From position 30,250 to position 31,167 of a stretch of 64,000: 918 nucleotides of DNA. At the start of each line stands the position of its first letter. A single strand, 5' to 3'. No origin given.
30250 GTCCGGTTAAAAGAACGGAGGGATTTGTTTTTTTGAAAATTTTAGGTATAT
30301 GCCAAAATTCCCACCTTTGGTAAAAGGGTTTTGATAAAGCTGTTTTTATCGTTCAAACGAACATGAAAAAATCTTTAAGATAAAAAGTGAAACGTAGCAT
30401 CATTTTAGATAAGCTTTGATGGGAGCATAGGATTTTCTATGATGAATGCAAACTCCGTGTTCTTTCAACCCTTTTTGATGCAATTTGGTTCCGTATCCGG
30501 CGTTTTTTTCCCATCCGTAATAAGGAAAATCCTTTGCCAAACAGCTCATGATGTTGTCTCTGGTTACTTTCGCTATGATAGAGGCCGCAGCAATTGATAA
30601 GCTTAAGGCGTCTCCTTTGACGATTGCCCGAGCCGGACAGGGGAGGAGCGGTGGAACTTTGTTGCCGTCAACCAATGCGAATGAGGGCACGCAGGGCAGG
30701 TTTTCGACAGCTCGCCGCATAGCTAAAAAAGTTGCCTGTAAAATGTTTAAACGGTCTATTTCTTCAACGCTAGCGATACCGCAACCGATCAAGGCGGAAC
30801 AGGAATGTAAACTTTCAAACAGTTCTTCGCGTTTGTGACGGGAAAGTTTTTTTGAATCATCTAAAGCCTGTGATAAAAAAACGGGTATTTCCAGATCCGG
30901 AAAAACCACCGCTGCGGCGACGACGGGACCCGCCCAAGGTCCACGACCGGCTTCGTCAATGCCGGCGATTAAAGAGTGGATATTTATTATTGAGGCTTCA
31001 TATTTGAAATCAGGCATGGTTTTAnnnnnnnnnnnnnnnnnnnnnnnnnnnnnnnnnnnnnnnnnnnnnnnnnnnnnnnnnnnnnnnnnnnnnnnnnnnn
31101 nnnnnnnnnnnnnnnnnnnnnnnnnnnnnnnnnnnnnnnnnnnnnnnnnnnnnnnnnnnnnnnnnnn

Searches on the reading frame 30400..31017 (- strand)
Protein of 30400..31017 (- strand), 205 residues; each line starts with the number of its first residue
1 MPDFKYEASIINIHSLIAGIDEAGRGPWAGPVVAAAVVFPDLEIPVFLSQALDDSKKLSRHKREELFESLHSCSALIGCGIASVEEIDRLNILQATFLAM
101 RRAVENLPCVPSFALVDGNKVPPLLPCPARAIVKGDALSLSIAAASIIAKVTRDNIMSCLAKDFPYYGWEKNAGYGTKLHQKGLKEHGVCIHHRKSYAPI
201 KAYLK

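Call 7: search_protein_families(library=pfam, proteins=[window:30400-31017:-], max_evalue=0.001)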
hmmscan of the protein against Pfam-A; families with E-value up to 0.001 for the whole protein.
window:30400-31017:- (205 aa): 1 family
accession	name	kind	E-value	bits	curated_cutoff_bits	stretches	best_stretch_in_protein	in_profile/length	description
PF01351.25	RNase_HII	-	1.2e-45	156.3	25.8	1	18-198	1-197/199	Ribonuclease HII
